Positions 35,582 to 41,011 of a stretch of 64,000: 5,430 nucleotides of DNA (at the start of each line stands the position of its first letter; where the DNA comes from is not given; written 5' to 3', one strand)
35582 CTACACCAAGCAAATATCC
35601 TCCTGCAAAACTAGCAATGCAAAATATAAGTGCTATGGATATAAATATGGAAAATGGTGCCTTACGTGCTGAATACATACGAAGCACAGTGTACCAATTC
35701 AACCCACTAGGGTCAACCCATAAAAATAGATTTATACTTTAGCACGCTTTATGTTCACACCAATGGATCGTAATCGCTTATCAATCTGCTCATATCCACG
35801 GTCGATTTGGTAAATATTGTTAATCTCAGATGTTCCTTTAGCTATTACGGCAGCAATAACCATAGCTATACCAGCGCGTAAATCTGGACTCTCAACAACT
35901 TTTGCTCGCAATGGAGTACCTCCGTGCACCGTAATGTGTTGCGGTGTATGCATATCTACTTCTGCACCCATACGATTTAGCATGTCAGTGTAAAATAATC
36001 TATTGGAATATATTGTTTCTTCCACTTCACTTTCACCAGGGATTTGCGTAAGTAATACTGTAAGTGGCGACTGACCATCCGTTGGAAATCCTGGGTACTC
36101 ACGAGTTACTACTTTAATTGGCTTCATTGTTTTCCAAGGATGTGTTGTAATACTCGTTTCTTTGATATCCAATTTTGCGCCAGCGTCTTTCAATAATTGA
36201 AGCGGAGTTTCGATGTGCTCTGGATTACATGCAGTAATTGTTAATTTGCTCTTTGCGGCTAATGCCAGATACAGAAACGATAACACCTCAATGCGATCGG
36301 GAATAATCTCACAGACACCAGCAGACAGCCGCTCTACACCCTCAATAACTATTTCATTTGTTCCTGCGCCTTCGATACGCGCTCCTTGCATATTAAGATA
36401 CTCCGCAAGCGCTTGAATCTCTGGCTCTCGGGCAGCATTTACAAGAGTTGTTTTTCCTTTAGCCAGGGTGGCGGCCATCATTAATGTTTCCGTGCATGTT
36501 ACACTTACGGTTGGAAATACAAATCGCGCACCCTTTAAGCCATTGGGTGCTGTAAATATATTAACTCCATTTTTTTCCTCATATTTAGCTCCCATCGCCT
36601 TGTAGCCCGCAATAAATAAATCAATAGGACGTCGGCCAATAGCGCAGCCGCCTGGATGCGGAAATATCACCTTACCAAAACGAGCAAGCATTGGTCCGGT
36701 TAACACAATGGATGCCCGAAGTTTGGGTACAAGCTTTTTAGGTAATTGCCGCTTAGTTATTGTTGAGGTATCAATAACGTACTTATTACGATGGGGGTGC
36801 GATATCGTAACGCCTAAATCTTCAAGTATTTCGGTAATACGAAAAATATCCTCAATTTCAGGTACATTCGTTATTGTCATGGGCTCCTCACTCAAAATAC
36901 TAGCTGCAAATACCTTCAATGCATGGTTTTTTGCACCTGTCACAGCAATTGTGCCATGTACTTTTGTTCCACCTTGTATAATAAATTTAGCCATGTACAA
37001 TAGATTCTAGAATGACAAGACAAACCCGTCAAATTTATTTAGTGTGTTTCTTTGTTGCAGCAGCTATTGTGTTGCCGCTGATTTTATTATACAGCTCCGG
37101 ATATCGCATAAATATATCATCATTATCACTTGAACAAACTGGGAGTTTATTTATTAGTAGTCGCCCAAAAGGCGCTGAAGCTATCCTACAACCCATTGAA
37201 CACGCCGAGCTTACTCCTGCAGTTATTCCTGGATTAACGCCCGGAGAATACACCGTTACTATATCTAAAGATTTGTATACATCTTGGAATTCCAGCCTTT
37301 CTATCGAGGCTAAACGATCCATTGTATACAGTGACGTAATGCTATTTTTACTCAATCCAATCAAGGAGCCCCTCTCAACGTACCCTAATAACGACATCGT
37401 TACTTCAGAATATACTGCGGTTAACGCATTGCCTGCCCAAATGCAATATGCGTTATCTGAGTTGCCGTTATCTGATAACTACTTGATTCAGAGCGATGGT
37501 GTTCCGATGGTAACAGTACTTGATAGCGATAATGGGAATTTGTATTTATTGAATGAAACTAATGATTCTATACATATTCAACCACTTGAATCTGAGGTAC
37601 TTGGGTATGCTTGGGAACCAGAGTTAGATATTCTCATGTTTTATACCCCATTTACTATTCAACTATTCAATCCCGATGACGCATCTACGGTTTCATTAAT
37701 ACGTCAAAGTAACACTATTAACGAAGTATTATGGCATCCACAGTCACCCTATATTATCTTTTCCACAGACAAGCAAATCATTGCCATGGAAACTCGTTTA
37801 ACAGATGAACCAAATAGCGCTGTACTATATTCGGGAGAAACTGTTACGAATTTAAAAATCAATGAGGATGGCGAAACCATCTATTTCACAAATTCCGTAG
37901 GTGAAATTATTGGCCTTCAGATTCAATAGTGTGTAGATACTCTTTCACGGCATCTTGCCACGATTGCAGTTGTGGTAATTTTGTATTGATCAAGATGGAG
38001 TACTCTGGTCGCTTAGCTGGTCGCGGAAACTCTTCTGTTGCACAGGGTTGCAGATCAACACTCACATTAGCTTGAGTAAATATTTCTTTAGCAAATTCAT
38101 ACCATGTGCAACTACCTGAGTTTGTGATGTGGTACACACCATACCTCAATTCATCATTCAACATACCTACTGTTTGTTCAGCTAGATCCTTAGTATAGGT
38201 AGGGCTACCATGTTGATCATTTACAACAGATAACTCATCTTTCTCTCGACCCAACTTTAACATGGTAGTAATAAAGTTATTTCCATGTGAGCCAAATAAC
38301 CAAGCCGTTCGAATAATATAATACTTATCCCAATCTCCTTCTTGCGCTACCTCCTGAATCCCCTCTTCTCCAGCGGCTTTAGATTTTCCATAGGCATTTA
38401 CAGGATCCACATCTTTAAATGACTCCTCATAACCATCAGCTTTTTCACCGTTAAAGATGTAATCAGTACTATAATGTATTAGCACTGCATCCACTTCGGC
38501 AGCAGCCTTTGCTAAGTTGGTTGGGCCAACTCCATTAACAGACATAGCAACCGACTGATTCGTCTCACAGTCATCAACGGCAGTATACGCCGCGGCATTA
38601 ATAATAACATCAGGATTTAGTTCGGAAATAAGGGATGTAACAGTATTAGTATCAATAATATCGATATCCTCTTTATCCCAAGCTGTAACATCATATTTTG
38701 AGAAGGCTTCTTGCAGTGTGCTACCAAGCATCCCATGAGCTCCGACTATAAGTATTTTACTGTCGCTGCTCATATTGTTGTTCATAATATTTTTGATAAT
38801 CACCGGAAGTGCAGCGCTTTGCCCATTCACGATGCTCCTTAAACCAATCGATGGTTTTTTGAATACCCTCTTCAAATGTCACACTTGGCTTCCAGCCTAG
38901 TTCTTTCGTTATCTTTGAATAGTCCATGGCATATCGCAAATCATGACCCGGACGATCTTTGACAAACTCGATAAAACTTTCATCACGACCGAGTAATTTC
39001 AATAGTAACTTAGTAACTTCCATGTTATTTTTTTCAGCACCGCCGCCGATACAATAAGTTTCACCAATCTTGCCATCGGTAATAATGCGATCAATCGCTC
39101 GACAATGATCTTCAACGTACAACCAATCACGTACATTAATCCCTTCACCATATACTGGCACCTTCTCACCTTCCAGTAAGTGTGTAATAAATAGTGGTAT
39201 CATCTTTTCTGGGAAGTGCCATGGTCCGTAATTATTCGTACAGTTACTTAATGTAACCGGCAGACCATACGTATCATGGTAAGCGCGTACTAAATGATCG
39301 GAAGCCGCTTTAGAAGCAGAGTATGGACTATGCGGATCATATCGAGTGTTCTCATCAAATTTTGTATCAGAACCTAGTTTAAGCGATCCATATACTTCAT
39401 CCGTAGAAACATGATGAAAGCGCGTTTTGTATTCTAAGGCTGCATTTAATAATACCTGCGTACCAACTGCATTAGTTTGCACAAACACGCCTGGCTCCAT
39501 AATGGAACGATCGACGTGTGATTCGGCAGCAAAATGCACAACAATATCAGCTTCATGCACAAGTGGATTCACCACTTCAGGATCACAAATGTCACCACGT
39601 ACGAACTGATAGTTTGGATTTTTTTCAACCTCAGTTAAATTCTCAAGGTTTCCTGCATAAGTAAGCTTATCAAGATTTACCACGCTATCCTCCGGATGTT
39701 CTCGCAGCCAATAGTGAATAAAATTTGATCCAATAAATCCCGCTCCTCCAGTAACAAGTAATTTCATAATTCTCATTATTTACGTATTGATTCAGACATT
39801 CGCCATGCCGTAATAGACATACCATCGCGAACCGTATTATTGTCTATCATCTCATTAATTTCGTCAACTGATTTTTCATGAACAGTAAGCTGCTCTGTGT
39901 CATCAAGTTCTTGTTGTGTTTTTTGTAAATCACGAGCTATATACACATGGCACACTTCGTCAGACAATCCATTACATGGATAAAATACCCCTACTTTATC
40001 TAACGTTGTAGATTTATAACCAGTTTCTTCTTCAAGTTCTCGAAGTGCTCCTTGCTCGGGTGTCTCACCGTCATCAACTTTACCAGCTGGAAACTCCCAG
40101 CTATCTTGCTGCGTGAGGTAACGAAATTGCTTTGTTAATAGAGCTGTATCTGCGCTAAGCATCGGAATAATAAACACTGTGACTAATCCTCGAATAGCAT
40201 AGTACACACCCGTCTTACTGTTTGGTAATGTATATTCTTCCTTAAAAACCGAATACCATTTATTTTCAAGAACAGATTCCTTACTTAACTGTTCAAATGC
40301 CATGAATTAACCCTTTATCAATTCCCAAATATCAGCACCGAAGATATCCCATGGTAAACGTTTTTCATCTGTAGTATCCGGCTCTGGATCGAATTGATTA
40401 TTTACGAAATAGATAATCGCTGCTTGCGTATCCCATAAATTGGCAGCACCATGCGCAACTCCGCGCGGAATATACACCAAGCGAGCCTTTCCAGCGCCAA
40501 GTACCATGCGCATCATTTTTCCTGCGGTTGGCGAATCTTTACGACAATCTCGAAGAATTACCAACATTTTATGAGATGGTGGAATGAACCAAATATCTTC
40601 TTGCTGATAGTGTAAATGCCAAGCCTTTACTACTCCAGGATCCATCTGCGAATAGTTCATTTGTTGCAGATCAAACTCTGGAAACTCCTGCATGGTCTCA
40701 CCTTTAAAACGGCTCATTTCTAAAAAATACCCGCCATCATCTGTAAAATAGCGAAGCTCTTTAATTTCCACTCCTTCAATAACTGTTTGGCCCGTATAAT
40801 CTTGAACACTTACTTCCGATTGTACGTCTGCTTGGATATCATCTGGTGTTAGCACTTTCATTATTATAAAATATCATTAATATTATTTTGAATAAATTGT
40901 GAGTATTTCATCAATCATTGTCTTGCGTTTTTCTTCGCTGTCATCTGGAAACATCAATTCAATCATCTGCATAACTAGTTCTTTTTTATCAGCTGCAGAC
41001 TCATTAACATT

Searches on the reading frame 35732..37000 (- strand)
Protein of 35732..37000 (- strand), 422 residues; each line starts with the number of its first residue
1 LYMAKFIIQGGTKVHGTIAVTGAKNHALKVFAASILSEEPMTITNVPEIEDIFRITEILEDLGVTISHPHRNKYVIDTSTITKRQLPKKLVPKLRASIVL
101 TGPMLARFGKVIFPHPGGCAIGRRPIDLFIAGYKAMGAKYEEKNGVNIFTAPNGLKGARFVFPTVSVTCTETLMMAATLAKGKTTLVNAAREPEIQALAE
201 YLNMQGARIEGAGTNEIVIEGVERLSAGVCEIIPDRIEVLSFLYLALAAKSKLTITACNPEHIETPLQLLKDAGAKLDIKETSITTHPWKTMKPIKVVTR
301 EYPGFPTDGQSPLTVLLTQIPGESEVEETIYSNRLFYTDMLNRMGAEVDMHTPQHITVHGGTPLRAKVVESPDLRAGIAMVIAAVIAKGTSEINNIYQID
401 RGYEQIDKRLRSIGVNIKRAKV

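Call 95: search_protein_families(library=pfam, proteins=[window:35732-37000:-], max_evalue=0.0001)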
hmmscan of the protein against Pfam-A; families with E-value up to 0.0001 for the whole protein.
window:35732-37000:- (422 aa): 1 family
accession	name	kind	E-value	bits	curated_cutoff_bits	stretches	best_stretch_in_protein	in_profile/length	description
PF00275.25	EPSP_synthase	-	1.3e-78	265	22.8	1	8-409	1-416/417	EPSP synthase (3-phosphoshikimate 1-carboxyvinyltransferase)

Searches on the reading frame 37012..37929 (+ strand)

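Call 96: search_protein_families(library=pfam, proteins=[window:37012-37929:+], max_evalue=0.0001)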
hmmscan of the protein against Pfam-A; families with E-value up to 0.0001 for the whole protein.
window:37012-37929:+ (305 aa): 2 families
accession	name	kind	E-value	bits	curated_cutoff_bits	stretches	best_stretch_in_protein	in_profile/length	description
PF08308.17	PEGA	-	3.1e-06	27.4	20.8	1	44-101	2-58/71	PEGA domain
PF25174.1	Beta-prop_THOC3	-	9.5e-05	22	305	0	215-295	25-108/272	THOC3 beta-propeller domain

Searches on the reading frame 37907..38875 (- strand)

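Call 96: search_protein_families(library=pfam, proteins=[window:37907-38875:-], max_evalue=0.0001)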
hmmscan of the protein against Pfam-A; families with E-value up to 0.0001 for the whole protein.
window:37907-38875:- (322 aa): 5 families
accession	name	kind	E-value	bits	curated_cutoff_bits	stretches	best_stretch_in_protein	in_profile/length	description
PF04321.23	RmlD_sub_bind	-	5.3e-95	318.2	27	1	40-317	2-285/287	RmlD substrate binding domain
PF01370.27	Epimerase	-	9.1e-25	87.9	20.9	1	41-241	1-227/240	NAD dependent epimerase/dehydratase family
PF16363.11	GDP_Man_Dehyd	-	1.6e-11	44.7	27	1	71-177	59-168/332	GDP-mannose 4,6 dehydratase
PF02719.21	Polysacc_synt_2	-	2.5e-11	43.8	20.2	1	72-198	62-176/293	Polysaccharide biosynthesis protein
PF07993.18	NAD_binding_4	-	2.2e-06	27.5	20.1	1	87-195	88-209/258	Male sterility protein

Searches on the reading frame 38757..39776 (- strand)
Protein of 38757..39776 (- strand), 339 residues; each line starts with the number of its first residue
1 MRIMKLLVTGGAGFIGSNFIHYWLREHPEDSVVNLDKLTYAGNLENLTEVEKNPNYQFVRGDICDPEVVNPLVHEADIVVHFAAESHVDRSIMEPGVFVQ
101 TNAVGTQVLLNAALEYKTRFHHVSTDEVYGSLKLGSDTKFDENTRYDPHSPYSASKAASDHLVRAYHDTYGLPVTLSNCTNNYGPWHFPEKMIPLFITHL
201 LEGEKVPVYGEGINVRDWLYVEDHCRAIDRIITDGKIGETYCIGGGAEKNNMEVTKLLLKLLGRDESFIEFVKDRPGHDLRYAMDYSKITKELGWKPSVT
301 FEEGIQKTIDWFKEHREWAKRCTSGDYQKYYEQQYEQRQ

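Call 96: search_protein_families(library=pfam, proteins=[window:38757-39776:-], max_evalue=0.0001)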
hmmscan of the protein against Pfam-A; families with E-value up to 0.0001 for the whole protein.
window:38757-39776:- (339 aa): 7 families
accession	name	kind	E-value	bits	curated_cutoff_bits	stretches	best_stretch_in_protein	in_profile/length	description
PF16363.11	GDP_Man_Dehyd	-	2.4e-86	290.7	27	1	7-308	1-332/332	GDP-mannose 4,6 dehydratase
PF01370.27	Epimerase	-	8e-65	219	20.9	1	7-244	2-240/240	NAD dependent epimerase/dehydratase family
PF01073.25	3Beta_HSD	-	3.4e-18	66.1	22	1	7-223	1-220/280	3-beta hydroxysteroid dehydrogenase/isomerase family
PF07993.18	NAD_binding_4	-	6e-17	62.1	20.1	1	8-177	1-202/258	Male sterility protein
PF02719.21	Polysacc_synt_2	-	1.6e-15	57.5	20.2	1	6-279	1-268/293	Polysaccharide biosynthesis protein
PF04321.23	RmlD_sub_bind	-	1.9e-14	53.9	27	1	4-169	1-142/287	RmlD substrate binding domain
PF13460.12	NAD_binding_10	-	8e-05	23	27.2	0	40-165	25-133/184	NAD(P)H-binding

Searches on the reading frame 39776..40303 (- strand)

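Call 96: search_protein_families(library=pfam, proteins=[window:39776-40303:-], max_evalue=0.0001)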
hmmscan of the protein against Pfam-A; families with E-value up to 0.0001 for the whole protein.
window:39776-40303:- (175 aa): 1 family
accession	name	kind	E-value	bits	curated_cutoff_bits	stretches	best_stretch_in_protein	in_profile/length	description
PF00293.34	NUDIX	-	4e-19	69.4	21.1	1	41-149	4-118/134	NUDIX domain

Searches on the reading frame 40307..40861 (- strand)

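Call 96: search_protein_families(library=pfam, proteins=[window:40307-40861:-], max_evalue=0.0001)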
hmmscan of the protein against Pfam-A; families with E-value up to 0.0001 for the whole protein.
window:40307-40861:- (184 aa): 1 family
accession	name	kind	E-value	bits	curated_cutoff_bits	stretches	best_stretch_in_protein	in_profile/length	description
PF00908.23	dTDP_sugar_isom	-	1e-17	64.8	27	1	26-163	2-139/168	dTDP-4-dehydrorhamnose 3,5-epimerase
